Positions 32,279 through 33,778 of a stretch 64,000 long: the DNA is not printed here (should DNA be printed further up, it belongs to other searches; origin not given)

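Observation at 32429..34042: Two paralogous exported proteins with an invariant A-C-P-F-C motif at the predicted signal-peptidase site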

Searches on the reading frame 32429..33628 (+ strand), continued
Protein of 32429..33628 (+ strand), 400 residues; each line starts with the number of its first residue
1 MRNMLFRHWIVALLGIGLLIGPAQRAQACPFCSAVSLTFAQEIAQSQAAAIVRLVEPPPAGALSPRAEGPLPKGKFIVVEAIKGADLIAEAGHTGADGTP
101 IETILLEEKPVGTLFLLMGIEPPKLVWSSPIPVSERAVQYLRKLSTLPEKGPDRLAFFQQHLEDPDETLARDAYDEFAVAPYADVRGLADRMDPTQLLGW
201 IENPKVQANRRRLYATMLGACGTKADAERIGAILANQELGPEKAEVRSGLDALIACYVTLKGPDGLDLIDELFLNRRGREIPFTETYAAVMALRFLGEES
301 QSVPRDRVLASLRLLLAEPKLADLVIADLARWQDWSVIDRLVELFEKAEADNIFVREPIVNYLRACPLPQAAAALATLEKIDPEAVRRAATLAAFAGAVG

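Call 48: find_encoding_contigs(protein=P0353, flank=9000, max_places=2)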
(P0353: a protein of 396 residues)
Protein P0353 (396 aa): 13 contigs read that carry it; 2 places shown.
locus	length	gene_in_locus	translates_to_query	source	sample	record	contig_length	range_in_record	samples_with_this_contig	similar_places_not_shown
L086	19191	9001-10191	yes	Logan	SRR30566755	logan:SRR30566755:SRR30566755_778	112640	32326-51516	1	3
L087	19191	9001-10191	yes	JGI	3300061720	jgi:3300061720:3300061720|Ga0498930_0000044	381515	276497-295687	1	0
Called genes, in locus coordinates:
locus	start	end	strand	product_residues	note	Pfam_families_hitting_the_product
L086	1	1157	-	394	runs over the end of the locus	PF00871:Acetate_kinase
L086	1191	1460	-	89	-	PF00936:BMC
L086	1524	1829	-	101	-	PF00936:BMC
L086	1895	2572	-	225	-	PF06130:PTAC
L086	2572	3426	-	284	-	PF08220:HTH_DeoR, PF08279:HTH_11, PF00455:DeoRC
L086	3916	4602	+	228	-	PF00005:ABC_tran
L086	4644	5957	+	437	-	PF12704:MacB_PCD, PF02687:FtsX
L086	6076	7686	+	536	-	-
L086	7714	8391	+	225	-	PF13828:DUF4190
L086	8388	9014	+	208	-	-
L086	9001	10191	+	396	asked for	-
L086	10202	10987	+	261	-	PF04079:SMC_ScpB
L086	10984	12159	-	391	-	PF03841:SelA (weak), PF00266:Aminotran_5 (weak)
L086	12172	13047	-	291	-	PF00069:Pkinase, PF07714:PK_Tyr_Ser-Thr, PF03109:ABC1 (faint), PF17667:Pkinase_fungal (weak)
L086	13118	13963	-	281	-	PF17848:Zn_ribbon_ACC, PF01039:Carboxyl_trans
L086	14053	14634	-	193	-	PF00300:His_Phos_1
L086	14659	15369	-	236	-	PF00834:Ribul_P_3_epim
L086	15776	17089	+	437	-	PF13424:TPR_12 (faint), PF14559:TPR_19 (faint), PF00515:TPR_1 (faint), PF13181:TPR_8 (faint), PF13414:TPR_11 (faint), PF13432:TPR_16, PF13432:TPR_16 (weak), PF07719:TPR_2 (weak), +1 more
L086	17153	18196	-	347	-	PF19777:DUF6263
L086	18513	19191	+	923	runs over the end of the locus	PF07635:PSCyt1, PF07583:PSCyt2, PF07587:PSD1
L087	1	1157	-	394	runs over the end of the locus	PF00871:Acetate_kinase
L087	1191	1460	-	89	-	PF00936:BMC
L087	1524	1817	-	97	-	PF00936:BMC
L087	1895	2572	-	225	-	PF06130:PTAC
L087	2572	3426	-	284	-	PF08220:HTH_DeoR, PF08279:HTH_11, PF00455:DeoRC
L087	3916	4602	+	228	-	PF00005:ABC_tran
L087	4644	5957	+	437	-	PF12704:MacB_PCD, PF02687:FtsX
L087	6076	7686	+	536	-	-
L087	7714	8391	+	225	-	PF13828:DUF4190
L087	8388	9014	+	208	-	-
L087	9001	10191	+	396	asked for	-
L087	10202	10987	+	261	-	PF04079:SMC_ScpB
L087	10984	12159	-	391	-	PF03841:SelA (weak), PF00266:Aminotran_5 (weak)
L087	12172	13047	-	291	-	PF00069:Pkinase, PF07714:PK_Tyr_Ser-Thr, PF03109:ABC1 (faint), PF17667:Pkinase_fungal (weak)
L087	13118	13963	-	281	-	PF17848:Zn_ribbon_ACC, PF01039:Carboxyl_trans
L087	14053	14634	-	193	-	PF00300:His_Phos_1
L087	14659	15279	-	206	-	PF00834:Ribul_P_3_epim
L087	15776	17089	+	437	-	PF13424:TPR_12 (faint), PF14559:TPR_19 (faint), PF00515:TPR_1 (faint), PF13181:TPR_8 (faint), PF13414:TPR_11 (faint), PF13432:TPR_16, PF13432:TPR_16 (weak), PF07719:TPR_2 (weak), +1 more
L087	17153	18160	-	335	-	PF19777:DUF6263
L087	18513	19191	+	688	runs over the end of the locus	PF00034:Cytochrom_C (faint), PF07635:PSCyt1, PF07583:PSCyt2, PF07587:PSD1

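Call 55: list_cluster_members(proteins=[P0253, P0262, P0290, P0379, P0353, P0308, P0388, P0313, P0271, P0260])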
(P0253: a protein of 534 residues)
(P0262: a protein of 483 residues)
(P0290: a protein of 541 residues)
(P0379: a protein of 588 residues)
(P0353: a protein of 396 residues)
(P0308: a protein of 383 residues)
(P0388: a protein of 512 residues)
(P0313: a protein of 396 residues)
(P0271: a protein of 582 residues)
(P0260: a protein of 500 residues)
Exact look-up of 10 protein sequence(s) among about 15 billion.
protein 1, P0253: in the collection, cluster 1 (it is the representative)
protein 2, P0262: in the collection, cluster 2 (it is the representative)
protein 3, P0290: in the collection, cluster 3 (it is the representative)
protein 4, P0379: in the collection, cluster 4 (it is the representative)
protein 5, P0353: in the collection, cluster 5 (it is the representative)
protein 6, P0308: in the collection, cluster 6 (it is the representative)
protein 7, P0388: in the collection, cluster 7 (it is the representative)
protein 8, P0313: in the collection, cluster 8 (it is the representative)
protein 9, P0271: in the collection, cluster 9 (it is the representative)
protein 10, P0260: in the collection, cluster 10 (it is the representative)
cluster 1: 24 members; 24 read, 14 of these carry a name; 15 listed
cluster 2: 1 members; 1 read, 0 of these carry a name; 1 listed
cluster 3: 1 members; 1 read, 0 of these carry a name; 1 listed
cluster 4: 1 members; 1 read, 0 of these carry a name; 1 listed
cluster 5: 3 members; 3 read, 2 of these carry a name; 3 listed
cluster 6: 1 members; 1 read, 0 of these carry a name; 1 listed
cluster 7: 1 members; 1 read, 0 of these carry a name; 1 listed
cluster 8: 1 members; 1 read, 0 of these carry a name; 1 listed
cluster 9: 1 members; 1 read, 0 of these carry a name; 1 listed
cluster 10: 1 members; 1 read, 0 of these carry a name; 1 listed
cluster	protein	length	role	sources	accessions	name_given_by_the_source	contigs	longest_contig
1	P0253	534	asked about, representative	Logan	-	-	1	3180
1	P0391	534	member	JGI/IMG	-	hypothetical protein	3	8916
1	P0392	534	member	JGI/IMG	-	hypothetical protein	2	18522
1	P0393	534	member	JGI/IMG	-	hypothetical protein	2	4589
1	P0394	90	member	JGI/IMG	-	hypothetical protein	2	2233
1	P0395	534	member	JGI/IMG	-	hypothetical protein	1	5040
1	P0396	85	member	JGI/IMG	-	hypothetical protein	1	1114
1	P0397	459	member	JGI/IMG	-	hypothetical protein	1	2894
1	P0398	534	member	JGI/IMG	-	hypothetical protein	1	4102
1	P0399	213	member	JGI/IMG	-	hypothetical protein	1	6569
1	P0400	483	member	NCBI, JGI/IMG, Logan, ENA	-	hypothetical protein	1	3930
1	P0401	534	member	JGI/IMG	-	hypothetical protein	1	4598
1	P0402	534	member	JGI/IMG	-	hypothetical protein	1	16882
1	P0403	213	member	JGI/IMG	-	hypothetical protein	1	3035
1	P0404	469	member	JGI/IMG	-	hypothetical protein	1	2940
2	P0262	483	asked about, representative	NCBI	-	-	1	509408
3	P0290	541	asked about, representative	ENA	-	-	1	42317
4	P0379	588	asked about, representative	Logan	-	-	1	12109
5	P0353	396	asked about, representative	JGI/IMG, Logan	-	hypothetical protein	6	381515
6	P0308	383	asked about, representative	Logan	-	-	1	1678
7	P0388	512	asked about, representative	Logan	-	-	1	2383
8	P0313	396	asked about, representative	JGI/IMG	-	-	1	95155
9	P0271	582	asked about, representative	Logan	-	-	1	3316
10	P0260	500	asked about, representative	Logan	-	-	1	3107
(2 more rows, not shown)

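Call 78: search_protein_families(library=pfam, proteins=[L085:4728-5399:+, L085:5430-6062:+, L086:7714-8388:+, L086:8388-9011:+, L001:11514-12200:+, L001:12205-12732:+], max_evalue=0.1)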
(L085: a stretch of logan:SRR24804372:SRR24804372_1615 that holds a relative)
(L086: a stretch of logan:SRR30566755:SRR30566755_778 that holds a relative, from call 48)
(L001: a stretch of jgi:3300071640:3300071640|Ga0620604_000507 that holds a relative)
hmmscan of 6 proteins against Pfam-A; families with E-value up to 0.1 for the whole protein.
L085:4728-5399:+ (224 aa): 3 families
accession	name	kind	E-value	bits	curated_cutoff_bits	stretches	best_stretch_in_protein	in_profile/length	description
PF13828.11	DUF4190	-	1.6e-08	34.6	35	1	26-88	2-57/62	Domain of unknown function (DUF4190)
PF11736.14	DUF3299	-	0.00027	21.5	22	1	127-220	42-134/139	Protein of unknown function (DUF3299)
PF20176.3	DUF6541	-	0.037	12.7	29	1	17-89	267-338/646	Family of unknown function (DUF6541)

L085:5430-6062:+ (211 aa): 3 families
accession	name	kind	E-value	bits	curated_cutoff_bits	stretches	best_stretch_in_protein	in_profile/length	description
PF11736.14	DUF3299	-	2.9e-05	24.6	22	1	99-210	24-137/139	Protein of unknown function (DUF3299)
PF21827.1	New_glue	-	0.023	14.9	31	1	24-78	11-66/94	New glue protein family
PF05283.16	MGC-24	-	0.1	13.4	28.5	0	32-101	41-109/140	Multi-glycosylated core protein 24 (MGC-24), sialomucin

L086:7714-8388:+ (225 aa): 4 families
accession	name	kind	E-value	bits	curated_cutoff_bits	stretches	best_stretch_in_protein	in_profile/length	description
PF13828.11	DUF4190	-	4.6e-10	39.5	35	1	27-87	2-55/62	Domain of unknown function (DUF4190)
PF11736.14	DUF3299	-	8.3e-05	23.1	22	1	130-222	44-135/139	Protein of unknown function (DUF3299)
PF19529.4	DUF6057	-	0.0063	15.9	29.8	1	21-109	101-181/569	Family of unknown function (DUF6057)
PF11992.13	TgpA_N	-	0.093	12.2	30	0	27-96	2-74/333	TgpA N-terminal domain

L086:8388-9011:+ (208 aa): 2 families
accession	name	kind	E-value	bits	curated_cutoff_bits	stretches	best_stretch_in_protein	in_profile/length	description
PF11736.14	DUF3299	-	7.8e-05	23.2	22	1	114-207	44-137/139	Protein of unknown function (DUF3299)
PF21537.2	DUF1980_C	-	0.04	14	25.9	1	110-152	38-79/141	DUF1980 C-terminal domain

L001:11514-12200:+ (229 aa): 4 families
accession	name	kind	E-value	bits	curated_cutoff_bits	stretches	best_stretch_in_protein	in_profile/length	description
PF11736.14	DUF3299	-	0.00032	21.2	22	1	125-228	34-137/139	Protein of unknown function (DUF3299)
PF20176.3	DUF6541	-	0.00051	18.9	29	1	21-97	265-341/646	Family of unknown function (DUF6541)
PF13828.11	DUF4190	-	0.0093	16.1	35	1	36-98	2-61/62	Domain of unknown function (DUF4190)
PF11992.13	TgpA_N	-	0.054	12.9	30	1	32-92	2-120/333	TgpA N-terminal domain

L001:12205-12732:+ (176 aa): 1 family
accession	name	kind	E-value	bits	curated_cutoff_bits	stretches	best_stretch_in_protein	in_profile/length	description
PF11736.14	DUF3299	-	2.4e-06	28.1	22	1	79-175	41-137/139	Protein of unknown function (DUF3299)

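Call 82: find_encoding_contigs(protein=P0262, flank=8000, max_places=1)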
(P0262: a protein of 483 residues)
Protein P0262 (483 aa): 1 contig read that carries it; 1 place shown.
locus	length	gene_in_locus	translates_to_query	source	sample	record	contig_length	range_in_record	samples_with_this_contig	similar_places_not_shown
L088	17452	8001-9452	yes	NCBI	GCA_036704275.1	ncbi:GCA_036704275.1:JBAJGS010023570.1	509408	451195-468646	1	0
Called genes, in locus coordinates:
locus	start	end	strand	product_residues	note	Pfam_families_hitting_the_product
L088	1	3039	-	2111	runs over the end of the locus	PF12705:PDDEXK_1, PF00580:UvrD-helicase, PF13245:AAA_19 (faint), PF13361:UvrD_C, PF13538:UvrD_C_2 (faint), PF12705:PDDEXK_1 (weak)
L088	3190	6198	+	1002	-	PF23500:DUF7133, PF13646:HEAT_2 (weak), PF00034:Cytochrom_C (faint)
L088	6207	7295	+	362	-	PF11026:DUF2721, PF00754:F5_F8_type_C (faint)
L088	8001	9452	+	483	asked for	-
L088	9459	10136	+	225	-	PF13828:DUF4190 (weak)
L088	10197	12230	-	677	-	PF00326:Peptidase_S9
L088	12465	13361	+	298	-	PF13428:TPR_14 (faint), PF13432:TPR_16 (faint), PF14559:TPR_19 (faint), PF07719:TPR_2 (faint), PF13424:TPR_12 (faint)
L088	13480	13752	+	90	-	PF06013:WXG100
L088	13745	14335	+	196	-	-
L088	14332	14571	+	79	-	-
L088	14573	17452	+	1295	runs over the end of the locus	PF01580:FtsK_SpoIIIE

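Call 83: find_encoding_contigs(protein=P0313, flank=8000, max_places=1)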
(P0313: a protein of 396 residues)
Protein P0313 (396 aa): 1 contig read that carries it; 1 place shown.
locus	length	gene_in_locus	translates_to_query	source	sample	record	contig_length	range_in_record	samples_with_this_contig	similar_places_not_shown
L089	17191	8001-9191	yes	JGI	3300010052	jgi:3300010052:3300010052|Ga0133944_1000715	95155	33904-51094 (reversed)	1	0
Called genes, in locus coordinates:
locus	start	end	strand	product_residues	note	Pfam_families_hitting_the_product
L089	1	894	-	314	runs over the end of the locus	PF07963:N_methyl, PF07596:SBP_bac_10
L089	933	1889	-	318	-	PF01436:NHL (faint), PF08450:SGL, PF03088:Str_synth (weak), PF01731:Arylesterase (weak)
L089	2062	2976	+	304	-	-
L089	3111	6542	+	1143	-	PF23500:DUF7133, PF02985:HEAT (faint), PF13646:HEAT_2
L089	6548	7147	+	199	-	-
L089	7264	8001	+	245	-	-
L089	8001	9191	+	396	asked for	-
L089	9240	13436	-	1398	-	PF13195:DUF4011, PF13086:AAA_11 (weak), PF13245:AAA_19 (faint), PF13604:AAA_30 (faint), PF13086:AAA_11, PF13087:AAA_12, PF18741:MTES_1575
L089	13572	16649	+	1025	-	PF23500:DUF7133, PF02985:HEAT (faint), PF13646:HEAT_2, PF00034:Cytochrom_C (faint)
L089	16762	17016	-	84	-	-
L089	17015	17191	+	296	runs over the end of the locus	PF00781:DAGK_cat, PF19279:YegS_C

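Call 84: find_encoding_contigs(protein=P0290, flank=8000, max_places=1)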
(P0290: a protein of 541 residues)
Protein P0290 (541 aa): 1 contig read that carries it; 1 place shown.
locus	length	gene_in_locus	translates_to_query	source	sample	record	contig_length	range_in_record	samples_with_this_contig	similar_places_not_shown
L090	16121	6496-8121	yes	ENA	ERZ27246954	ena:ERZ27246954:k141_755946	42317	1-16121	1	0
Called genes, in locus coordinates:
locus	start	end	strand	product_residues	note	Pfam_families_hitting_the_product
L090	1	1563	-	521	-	?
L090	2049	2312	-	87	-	-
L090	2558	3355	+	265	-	PF00303:Thymidylat_synt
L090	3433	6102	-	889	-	PF02861:Clp_N, PF23569:NBD_SMAX1, PF00004:AAA, PF17871:AAA_lid_9, PF00004:AAA, PF07724:AAA_2, PF07728:AAA_5, PF10431:ClpB_D2-small, +11 more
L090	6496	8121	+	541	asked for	-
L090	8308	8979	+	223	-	PF13828:DUF4190, PF11736:DUF3299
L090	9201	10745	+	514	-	PF03773:ArsP_1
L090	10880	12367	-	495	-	-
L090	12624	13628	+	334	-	PF00557:Peptidase_M24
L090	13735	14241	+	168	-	PF00364:Biotin_lipoyl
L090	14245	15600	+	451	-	PF00289:Biotin_carb_N, PF02222:ATP-grasp, PF02655:ATP-grasp_3 (weak), PF02786:CPSase_L_D2, PF07478:Dala_Dala_lig_C, PF02785:Biotin_carb_C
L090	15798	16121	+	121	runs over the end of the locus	-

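Call 85: search_protein_families(library=pfam, proteins=[L089:6548-7144:+, L089:7264-7998:+, L088:9459-10133:+, L088:6207-7292:+, L090:8308-8976:+, L090:9201-10742:+, L090:10880-12364:-], max_evalue=0.1)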
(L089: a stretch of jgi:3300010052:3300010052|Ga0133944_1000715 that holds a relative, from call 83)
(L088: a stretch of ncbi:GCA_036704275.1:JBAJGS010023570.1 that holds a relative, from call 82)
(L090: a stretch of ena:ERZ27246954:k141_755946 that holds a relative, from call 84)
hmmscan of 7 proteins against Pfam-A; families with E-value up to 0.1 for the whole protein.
L089:6548-7144:+ (199 aa): 3 families
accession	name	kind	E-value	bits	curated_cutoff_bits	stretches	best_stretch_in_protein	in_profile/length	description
PF01844.29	HNH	-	2.6e-05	24.7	21.4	1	104-125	14-35/47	HNH endonuclease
PF13395.12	HNH_4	-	0.0007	19.9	22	1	105-136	19-50/54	HNH endonuclease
PF14279.12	HNH_5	-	0.0092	16.3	27.5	1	104-141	13-50/56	HNH endonuclease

L089:7264-7998:+ (245 aa): 2 families
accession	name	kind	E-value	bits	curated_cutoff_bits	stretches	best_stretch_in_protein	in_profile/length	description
PF05549.16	Allexi_40kDa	-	0.032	14.2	26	1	33-118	77-160/271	Allexivirus 40kDa protein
PF08711.16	Med26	-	0.061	13.6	20.6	0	37-53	35-51/52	TFIIS helical bundle-like domain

L088:9459-10133:+ (225 aa): 2 families
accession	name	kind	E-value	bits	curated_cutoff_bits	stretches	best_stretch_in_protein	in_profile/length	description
PF13828.11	DUF4190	-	5.4e-06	26.5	35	1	27-88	2-56/62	Domain of unknown function (DUF4190)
PF11736.14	DUF3299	-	0.00012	22.6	22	1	131-223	46-136/139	Protein of unknown function (DUF3299)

L088:6207-7292:+ (362 aa): 2 families
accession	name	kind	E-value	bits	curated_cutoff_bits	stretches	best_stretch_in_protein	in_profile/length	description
PF11026.13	DUF2721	-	9.3e-36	123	28.3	1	6-121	2-128/129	Protein of unknown function (DUF2721)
PF00754.31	F5_F8_type_C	-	2.3e-05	24.9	28.2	1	223-323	18-121/127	F5/8 type C domain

L090:8308-8976:+ (223 aa): 2 families
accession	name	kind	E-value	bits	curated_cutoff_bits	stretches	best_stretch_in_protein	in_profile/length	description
PF13828.11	DUF4190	-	1.9e-08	34.3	35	1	23-85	2-57/62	Domain of unknown function (DUF4190)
PF11736.14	DUF3299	-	1.3e-07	32.3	22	1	125-218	44-135/139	Protein of unknown function (DUF3299)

L090:9201-10742:+ (514 aa): 2 families
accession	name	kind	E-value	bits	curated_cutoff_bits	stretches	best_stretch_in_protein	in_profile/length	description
PF03773.19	ArsP_1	-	1.2e-25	90.7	32.3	1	14-288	10-293/294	Predicted permease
PF14143.11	YrhC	-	0.026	15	27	0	242-284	14-56/72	YrhC-like protein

L090:10880-12364:- (494 aa): 0 families

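Call 90: find_encoding_contigs(protein=P0392, flank=8000, max_places=1)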
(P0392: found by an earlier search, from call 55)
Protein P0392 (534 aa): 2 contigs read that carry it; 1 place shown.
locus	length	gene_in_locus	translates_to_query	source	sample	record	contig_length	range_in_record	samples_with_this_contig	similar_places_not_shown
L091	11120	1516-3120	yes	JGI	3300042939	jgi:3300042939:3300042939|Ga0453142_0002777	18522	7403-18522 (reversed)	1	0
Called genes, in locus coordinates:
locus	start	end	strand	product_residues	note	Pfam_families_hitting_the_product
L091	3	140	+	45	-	?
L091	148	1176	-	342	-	PF16881:LIAS_N, PF04055:Radical_SAM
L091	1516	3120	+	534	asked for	-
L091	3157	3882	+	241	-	PF13828:DUF4190 (weak)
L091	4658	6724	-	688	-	PF00133:tRNA-synt_1, PF01406:tRNA-synt_1e (faint), PF01921:tRNA-synt_1f (faint), PF09334:tRNA-synt_1g, PF19303:Anticodon_3 (weak), PF08264:Anticodon_1 (weak), PF01588:tRNA_bind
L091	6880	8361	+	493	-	PF07394:DUF1501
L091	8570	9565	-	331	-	-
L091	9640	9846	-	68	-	-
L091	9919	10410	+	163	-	PF08714:Fae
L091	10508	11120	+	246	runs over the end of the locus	PF01209:Ubie_methyltran, PF13489:Methyltransf_23, PF13847:Methyltransf_31 (weak), PF08241:Methyltransf_11, PF08242:Methyltransf_12, PF13649:Methyltransf_25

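Call 91: find_encoding_contigs(protein=P0312, flank=8000, max_places=1)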
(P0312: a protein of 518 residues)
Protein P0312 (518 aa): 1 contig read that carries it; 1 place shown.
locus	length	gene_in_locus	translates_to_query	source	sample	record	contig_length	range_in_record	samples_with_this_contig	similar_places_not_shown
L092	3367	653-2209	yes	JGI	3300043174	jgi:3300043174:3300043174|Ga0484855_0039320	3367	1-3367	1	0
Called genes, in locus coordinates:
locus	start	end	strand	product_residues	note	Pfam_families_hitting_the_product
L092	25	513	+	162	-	PF02687:FtsX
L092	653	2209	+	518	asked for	-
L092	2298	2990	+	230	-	PF11736:DUF3299 (weak)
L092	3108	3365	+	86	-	?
